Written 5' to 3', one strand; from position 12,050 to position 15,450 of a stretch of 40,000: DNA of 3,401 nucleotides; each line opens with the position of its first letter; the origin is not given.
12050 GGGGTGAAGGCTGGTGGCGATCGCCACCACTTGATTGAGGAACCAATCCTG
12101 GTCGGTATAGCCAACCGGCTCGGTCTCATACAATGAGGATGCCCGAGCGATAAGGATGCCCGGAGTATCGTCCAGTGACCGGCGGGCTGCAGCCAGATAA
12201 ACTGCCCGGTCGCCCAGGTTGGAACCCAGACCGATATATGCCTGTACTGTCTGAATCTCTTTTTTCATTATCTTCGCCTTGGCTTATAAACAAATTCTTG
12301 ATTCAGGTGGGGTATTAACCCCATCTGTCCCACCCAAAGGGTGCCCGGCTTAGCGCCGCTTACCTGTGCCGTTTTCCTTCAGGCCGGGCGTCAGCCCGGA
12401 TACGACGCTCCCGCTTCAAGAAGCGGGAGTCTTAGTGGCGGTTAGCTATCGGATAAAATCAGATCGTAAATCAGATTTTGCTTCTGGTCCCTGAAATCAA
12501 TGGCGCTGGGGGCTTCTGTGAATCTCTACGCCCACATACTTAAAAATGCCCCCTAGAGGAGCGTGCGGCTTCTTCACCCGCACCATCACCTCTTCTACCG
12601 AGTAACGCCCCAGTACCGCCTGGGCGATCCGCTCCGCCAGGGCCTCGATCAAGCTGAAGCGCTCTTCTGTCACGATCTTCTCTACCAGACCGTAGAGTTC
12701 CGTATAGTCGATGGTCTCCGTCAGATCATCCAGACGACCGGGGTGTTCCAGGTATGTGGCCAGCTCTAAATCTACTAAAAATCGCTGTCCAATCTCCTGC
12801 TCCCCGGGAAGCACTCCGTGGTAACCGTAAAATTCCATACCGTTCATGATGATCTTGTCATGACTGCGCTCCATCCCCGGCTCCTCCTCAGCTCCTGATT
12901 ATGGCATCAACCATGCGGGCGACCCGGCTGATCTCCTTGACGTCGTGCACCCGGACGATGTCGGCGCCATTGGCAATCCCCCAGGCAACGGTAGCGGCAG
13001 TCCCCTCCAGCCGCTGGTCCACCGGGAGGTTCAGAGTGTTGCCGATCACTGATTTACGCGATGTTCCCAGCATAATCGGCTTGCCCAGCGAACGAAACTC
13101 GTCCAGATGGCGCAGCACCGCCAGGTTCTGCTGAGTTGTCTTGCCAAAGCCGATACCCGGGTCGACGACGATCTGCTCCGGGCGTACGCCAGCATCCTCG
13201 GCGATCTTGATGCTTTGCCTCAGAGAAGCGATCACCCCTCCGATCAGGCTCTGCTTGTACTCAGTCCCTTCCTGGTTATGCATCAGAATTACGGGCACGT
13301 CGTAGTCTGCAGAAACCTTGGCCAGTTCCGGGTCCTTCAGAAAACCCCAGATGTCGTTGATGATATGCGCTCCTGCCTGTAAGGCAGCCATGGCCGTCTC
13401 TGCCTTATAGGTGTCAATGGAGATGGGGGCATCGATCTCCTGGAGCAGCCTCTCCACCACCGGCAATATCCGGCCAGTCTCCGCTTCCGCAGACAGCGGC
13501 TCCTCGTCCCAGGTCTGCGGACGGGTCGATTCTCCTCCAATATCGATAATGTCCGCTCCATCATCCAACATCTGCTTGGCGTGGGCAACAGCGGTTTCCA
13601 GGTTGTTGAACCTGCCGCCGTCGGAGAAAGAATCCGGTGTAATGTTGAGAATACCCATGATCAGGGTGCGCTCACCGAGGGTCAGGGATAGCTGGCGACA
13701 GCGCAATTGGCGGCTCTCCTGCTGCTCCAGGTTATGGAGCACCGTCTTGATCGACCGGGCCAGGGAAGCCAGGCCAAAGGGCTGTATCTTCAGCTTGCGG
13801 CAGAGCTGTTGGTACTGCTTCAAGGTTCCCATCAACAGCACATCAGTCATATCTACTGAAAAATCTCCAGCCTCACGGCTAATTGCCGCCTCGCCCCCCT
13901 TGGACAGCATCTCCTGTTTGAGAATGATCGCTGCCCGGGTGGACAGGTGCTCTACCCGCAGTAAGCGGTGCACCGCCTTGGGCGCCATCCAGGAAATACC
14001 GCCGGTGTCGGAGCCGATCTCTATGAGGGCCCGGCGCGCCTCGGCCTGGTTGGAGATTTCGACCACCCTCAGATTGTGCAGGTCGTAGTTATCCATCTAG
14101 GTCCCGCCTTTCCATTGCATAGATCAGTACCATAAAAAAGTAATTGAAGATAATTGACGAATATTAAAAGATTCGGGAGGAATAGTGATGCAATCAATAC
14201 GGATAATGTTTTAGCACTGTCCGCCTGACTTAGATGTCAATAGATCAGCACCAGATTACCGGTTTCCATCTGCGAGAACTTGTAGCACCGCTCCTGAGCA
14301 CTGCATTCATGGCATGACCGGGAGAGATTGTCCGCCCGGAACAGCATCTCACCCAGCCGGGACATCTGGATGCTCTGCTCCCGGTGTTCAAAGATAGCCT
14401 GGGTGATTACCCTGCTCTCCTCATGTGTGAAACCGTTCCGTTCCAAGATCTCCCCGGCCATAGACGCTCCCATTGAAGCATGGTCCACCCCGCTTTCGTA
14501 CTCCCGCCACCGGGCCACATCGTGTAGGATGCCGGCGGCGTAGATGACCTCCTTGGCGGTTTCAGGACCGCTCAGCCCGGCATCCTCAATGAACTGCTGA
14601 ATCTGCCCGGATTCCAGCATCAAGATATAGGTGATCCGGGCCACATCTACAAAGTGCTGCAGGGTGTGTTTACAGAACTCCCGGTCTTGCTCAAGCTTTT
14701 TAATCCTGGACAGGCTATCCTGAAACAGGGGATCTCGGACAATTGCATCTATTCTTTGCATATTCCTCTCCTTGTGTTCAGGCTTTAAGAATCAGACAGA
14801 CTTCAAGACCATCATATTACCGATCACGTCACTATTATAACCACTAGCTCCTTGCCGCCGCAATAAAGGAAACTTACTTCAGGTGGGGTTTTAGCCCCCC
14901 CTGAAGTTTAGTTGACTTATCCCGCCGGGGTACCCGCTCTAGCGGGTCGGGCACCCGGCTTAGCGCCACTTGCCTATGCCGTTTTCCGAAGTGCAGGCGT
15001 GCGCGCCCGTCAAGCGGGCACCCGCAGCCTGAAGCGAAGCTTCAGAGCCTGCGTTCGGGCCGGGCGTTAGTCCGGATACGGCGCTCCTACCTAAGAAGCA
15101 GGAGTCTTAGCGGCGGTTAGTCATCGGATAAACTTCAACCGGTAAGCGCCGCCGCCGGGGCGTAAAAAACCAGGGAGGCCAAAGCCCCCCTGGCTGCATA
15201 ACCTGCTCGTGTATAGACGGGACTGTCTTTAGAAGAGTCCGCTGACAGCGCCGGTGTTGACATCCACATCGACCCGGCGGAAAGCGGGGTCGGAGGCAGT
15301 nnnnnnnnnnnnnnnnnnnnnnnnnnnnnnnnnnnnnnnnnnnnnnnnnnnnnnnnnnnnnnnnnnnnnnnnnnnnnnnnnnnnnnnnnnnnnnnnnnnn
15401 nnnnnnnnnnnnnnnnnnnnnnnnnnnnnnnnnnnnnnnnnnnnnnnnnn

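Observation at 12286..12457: Modular, hairpin-rich intergenic element family: at least 5 copies in 40 kb, all on the + strand, with compensatory base changes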

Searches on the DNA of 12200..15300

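Call 9: search_rna_families(source=window, start=12200, end=15300, threshold=evalue, max_evalue=10)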
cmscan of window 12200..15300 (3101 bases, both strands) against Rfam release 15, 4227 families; matches with E-value up to 10: 2.
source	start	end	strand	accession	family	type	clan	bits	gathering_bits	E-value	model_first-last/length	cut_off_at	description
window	15170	15193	-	RF04224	mir-9229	Gene; miRNA;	-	17.2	71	8.4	29-53/76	no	mir-9229 microRNA precursor family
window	15173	15208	-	RF01673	PhrS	Gene; sRNA;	-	16.3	37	0.47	168-203/212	no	PhrS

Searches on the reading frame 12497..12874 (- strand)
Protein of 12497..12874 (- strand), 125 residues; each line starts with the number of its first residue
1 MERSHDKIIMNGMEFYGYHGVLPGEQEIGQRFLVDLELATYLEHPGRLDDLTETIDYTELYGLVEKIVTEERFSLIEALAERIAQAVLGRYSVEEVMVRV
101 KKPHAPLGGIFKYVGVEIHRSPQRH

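Call 29: find_encoding_contigs(protein=window:12497-12874:-, flank=3000, max_places=10)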
Protein window:12497-12874:- (125 aa): 2 contigs read that carry it; 2 places shown.
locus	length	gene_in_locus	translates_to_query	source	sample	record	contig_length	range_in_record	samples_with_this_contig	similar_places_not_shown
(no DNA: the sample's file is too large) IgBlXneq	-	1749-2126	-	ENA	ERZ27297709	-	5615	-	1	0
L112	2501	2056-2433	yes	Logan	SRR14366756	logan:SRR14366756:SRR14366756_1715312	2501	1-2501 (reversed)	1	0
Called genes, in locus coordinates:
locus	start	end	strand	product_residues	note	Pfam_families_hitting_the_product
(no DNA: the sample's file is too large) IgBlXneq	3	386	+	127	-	?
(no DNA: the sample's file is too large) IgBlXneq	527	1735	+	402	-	PF00809:Pterin_bind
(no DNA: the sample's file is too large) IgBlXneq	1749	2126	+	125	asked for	PF02152:FolB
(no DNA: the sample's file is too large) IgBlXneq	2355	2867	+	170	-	PF01288:HPPK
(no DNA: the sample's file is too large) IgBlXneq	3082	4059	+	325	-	PF02826:2-Hacid_dh_C (weak), PF10727:Rossmann-like, PF03446:NAD_binding_2 (weak), PF03807:F420_oxidored, PF10728:DUF2520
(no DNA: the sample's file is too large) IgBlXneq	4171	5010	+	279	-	PF02548:Pantoate_transf, PF13714:PEP_mutase (faint)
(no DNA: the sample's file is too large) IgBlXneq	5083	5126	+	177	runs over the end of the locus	?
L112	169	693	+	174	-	PF01966:HD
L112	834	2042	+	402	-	PF00809:Pterin_bind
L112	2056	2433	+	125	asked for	PF02152:FolB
